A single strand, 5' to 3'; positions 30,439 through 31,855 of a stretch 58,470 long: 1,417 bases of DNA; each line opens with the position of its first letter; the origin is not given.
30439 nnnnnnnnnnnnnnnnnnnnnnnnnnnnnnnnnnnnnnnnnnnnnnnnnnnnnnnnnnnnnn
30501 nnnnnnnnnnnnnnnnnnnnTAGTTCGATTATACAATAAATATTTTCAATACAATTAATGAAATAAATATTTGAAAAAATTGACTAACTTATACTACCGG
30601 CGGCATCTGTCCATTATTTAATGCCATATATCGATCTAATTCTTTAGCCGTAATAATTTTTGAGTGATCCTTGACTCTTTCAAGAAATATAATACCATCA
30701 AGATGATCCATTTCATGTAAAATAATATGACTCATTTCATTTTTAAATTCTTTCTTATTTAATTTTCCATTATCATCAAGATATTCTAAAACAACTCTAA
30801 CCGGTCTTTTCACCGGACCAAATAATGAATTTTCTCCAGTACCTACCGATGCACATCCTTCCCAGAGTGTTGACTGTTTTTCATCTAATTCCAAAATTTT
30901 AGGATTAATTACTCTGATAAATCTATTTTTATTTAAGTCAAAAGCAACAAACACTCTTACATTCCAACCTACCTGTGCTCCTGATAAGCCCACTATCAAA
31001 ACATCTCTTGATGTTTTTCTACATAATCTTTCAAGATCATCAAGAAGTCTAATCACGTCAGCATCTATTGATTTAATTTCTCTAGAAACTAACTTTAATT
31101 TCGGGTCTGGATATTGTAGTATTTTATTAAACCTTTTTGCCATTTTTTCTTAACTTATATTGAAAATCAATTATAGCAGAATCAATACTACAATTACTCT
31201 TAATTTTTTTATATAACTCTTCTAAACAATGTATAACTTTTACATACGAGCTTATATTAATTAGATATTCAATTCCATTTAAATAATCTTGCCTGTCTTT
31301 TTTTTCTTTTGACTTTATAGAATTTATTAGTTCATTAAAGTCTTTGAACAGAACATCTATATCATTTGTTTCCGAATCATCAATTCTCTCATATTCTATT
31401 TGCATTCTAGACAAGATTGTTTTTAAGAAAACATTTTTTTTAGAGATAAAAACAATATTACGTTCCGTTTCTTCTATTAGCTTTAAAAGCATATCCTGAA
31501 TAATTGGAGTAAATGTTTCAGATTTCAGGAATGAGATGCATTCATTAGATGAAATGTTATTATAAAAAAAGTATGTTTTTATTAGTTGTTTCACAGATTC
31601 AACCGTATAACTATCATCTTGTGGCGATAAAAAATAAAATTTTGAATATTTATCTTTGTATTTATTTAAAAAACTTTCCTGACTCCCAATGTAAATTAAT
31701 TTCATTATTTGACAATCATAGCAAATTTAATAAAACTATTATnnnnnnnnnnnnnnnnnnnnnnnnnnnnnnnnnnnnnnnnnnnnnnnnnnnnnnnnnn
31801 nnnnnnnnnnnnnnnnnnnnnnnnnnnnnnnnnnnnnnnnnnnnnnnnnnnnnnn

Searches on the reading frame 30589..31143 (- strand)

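Call 62: search_protein_families(library=pfam, proteins=[window:30589-31143:-], max_evalue=0.001)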
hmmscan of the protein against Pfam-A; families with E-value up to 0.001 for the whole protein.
window:30589-31143:- (184 aa): 1 family
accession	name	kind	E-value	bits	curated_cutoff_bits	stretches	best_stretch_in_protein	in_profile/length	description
PF01327.26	Pep_deformylase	-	1.5e-31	109.6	22.8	1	6-160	2-153/156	Polypeptide deformylase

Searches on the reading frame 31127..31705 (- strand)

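Call 62: search_protein_families(library=pfam, proteins=[window:31127-31705:-], max_evalue=0.001)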
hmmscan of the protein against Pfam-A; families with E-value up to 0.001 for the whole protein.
window:31127-31705:- (192 aa): 1 family
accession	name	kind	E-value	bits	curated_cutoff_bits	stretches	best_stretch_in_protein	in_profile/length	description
PF13177.12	DNA_pol3_delta2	-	7.9e-07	29.6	27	1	18-103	66-154/161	DNA polymerase III, delta subunit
